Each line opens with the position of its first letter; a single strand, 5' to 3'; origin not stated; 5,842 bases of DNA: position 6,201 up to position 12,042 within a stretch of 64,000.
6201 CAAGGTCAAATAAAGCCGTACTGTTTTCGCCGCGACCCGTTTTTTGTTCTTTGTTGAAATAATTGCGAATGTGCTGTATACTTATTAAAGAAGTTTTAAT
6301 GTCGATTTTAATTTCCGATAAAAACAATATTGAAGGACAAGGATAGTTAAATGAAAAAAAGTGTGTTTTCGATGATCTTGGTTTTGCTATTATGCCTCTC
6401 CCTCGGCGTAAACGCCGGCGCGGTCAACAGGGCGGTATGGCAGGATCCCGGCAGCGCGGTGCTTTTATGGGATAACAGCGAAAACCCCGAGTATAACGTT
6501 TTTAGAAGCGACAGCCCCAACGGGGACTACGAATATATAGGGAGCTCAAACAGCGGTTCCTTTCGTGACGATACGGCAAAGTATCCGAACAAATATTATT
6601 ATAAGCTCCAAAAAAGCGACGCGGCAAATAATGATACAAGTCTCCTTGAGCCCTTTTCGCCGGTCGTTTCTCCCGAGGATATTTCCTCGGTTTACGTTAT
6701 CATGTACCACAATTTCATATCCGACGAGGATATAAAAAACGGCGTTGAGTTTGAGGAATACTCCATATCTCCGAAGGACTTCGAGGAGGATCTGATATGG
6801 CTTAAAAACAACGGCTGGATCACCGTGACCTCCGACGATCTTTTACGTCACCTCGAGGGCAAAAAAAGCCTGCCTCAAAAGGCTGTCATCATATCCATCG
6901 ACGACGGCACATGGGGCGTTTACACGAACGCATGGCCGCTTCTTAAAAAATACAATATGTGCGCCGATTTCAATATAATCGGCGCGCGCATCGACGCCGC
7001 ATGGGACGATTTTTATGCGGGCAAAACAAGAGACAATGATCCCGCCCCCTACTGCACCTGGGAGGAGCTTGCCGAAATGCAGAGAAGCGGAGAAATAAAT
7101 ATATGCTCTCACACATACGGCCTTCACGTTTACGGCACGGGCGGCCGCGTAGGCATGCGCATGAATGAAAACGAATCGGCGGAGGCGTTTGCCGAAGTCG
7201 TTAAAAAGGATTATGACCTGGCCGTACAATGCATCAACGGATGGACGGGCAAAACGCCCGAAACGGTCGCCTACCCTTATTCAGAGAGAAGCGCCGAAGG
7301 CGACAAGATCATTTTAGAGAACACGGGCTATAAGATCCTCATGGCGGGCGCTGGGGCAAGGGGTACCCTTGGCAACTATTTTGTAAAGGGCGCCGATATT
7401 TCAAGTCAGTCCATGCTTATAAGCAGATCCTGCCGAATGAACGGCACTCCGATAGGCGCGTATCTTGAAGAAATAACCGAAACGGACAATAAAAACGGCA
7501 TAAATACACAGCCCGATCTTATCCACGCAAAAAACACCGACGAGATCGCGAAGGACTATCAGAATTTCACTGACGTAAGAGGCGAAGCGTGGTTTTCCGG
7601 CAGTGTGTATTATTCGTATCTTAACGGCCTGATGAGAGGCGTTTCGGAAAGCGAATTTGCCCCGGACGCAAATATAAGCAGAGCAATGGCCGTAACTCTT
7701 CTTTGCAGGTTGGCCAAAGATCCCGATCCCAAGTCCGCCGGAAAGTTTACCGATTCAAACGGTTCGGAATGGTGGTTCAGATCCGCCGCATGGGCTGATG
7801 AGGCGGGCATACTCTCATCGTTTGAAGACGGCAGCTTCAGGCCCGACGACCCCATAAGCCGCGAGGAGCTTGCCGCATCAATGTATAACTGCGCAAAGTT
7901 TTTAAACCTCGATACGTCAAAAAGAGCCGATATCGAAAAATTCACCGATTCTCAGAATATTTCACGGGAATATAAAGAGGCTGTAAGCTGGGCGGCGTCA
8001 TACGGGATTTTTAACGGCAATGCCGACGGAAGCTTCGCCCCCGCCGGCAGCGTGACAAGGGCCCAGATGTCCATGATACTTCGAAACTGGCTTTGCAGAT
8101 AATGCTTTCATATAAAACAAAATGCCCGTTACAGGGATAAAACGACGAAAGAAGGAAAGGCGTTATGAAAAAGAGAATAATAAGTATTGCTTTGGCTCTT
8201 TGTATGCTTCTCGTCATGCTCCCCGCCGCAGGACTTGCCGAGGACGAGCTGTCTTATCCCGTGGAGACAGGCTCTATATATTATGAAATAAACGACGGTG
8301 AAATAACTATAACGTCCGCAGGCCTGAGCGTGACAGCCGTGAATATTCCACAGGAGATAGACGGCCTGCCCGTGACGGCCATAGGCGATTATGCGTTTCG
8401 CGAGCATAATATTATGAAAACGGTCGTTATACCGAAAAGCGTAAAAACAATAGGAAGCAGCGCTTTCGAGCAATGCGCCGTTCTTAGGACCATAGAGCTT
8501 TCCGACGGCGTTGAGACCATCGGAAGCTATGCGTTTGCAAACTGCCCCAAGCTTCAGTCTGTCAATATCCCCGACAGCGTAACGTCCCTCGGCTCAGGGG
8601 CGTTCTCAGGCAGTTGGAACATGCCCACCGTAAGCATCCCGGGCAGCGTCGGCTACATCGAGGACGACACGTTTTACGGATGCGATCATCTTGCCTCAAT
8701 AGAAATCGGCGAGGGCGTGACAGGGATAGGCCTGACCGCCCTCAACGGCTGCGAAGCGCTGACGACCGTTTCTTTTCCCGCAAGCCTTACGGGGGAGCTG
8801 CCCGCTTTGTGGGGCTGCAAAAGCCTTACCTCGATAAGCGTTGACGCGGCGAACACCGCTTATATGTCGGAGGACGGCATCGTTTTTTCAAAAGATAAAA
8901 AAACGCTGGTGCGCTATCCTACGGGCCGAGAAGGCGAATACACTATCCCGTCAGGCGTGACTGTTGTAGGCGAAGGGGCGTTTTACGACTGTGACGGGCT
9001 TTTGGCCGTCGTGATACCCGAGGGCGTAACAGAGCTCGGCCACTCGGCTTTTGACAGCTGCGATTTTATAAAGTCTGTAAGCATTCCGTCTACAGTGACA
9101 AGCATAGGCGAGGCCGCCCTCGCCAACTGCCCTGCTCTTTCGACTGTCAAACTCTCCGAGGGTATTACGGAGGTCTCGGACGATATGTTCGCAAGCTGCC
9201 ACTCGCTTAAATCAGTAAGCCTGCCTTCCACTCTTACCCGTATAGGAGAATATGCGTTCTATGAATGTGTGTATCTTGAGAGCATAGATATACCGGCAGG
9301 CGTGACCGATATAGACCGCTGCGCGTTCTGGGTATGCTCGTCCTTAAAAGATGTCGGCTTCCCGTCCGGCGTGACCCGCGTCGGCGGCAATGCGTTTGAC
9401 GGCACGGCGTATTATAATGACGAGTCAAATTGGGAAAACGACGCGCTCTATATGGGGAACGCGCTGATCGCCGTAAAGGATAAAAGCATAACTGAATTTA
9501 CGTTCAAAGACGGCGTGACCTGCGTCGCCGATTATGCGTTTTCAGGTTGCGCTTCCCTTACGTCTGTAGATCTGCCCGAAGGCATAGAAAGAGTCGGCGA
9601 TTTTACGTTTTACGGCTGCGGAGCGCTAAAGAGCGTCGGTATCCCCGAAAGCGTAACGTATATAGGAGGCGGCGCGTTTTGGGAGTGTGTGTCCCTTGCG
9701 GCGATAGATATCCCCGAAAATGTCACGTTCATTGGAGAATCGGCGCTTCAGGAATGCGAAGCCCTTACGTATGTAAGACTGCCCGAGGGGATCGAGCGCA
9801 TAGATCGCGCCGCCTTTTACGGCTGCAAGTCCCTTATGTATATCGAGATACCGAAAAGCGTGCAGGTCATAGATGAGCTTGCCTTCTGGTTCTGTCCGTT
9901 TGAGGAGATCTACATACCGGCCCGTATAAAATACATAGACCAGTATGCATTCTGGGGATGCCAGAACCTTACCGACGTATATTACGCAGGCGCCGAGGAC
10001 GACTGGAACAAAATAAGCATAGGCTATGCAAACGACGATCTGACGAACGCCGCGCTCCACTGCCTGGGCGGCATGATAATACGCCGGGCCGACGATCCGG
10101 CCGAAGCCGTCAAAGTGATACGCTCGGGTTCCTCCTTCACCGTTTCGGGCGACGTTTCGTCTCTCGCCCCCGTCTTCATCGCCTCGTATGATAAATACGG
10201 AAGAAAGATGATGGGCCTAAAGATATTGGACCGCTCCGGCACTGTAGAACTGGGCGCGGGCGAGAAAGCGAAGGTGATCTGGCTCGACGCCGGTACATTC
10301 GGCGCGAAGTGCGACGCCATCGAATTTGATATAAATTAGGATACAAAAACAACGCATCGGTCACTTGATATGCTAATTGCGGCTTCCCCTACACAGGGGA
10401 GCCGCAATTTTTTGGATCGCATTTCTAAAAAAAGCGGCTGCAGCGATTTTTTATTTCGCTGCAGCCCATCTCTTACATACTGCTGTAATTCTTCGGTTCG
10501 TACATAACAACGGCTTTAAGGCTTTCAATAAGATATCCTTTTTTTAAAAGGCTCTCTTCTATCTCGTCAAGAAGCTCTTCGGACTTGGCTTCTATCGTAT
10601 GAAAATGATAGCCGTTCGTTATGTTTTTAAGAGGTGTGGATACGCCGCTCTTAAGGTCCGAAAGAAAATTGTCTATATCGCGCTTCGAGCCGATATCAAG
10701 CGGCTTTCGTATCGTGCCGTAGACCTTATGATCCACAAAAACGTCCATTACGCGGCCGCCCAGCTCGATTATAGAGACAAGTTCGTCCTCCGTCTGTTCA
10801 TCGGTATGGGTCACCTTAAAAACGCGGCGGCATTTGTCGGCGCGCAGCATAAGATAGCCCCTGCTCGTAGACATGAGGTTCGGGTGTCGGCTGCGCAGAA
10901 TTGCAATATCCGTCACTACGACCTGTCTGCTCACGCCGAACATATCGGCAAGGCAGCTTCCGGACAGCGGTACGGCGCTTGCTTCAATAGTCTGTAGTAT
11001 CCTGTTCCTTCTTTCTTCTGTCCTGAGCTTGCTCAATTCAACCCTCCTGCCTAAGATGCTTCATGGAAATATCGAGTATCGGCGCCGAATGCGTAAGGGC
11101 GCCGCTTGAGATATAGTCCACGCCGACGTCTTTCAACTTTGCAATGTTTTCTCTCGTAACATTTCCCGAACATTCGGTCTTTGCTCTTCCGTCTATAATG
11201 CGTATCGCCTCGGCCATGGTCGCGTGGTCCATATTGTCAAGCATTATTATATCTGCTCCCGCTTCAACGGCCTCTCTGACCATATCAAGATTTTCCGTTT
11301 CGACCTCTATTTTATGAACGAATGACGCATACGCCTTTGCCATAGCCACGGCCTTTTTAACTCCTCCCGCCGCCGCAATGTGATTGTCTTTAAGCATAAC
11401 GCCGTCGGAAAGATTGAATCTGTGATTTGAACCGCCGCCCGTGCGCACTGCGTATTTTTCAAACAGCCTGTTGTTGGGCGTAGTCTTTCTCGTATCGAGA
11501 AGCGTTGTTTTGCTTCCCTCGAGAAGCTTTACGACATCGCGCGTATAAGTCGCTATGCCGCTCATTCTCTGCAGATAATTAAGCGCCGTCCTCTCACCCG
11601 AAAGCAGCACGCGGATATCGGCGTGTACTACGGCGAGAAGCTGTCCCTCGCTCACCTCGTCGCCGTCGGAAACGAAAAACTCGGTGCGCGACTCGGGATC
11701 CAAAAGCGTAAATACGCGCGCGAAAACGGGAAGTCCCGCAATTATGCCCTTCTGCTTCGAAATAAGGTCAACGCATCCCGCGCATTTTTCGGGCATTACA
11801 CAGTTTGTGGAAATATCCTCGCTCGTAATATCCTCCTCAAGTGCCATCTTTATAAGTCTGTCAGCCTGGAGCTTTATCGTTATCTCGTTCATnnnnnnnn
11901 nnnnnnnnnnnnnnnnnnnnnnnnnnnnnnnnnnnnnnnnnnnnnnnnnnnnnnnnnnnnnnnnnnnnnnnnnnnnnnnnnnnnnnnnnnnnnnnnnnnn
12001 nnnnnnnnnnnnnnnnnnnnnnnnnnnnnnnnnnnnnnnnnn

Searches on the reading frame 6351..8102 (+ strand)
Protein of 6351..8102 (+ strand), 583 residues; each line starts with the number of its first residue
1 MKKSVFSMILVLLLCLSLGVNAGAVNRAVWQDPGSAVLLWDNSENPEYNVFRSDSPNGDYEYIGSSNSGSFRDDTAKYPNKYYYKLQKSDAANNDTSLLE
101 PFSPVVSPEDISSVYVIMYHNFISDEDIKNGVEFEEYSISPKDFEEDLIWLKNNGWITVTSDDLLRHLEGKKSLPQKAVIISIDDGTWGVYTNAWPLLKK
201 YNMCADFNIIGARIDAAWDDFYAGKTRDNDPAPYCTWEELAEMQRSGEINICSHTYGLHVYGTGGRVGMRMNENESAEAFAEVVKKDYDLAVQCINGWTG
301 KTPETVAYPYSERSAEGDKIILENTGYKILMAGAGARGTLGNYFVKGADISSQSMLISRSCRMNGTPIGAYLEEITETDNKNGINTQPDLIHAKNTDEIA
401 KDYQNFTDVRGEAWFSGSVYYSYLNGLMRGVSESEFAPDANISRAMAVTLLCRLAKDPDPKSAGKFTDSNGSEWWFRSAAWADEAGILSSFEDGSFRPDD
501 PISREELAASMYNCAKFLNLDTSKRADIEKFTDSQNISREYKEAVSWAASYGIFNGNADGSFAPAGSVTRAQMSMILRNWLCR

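Call 23: search_protein_families(library=pfam, proteins=[window:6351-8102:+])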
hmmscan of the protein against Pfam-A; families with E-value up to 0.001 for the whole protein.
window:6351-8102:+ (583 aa): 2 families
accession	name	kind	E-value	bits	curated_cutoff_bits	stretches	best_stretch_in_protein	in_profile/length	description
PF00395.25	SLH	-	3.3e-33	113.9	20.8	3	530-573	1-43/44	S-layer homology domain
PF01522.26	Polysacc_deac_1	-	4.6e-15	56.1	23.1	1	172-318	2-113/124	Polysaccharide deacetylase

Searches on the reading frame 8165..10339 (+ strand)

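Call 23: search_protein_families(library=pfam, proteins=[window:8165-10339:+])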
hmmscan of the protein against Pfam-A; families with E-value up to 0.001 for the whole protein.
window:8165-10339:+ (724 aa): 3 families
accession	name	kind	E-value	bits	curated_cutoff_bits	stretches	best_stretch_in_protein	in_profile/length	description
PF13306.12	LRR_5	-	3.4e-147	483.2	27.7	6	71-199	1-126/127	BspA type Leucine rich repeat region (6 copies)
PF13855.12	LRR_8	-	2.6e-12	46.7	27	0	333-376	12-56/61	Leucine rich repeat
PF23952.1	LRR_EndoS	-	1.2e-06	29.2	27.9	0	84-136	61-114/116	Endo-beta-N-acetylglucosaminidase EndoS LRR domain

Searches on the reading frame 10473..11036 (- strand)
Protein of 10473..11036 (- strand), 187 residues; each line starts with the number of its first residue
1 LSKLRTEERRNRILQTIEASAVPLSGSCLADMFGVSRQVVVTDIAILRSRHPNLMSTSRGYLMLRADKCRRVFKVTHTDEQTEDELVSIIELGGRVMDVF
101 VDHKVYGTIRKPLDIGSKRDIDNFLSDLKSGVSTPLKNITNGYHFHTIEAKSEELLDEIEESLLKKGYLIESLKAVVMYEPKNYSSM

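Call 23: search_protein_families(library=pfam, proteins=[window:10473-11036:-])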
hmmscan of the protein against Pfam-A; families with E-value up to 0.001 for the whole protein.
window:10473-11036:- (187 aa): 2 families
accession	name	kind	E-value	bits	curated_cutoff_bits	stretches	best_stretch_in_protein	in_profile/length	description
PF02829.19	3H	-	2.1e-34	118.1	25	1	73-169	1-97/97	3H domain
PF08279.18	HTH_11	-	7e-09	35.9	25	1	9-61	1-54/55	HTH domain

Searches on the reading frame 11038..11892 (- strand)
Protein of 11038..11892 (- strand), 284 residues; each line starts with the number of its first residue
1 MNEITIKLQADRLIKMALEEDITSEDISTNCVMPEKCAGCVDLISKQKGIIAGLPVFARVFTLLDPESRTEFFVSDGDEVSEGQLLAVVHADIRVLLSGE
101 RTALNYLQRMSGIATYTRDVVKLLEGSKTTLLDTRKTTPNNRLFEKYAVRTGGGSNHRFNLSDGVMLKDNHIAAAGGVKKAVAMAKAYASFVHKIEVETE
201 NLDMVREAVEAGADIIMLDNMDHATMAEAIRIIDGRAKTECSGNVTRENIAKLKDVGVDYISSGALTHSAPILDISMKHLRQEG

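Call 23: search_protein_families(library=pfam, proteins=[window:11038-11892:-])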
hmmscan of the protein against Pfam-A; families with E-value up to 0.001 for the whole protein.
window:11038-11892:- (284 aa): 2 families
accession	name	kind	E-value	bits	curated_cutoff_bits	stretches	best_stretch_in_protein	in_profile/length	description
PF01729.25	QRPTase_C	-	1.1e-61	207.9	23.1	1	113-278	1-169/169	Quinolinate phosphoribosyl transferase, C-terminal domain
PF02749.22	QRPTase_N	-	1.1e-16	61.2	27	1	26-111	1-82/82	Quinolinate phosphoribosyl transferase, N-terminal domain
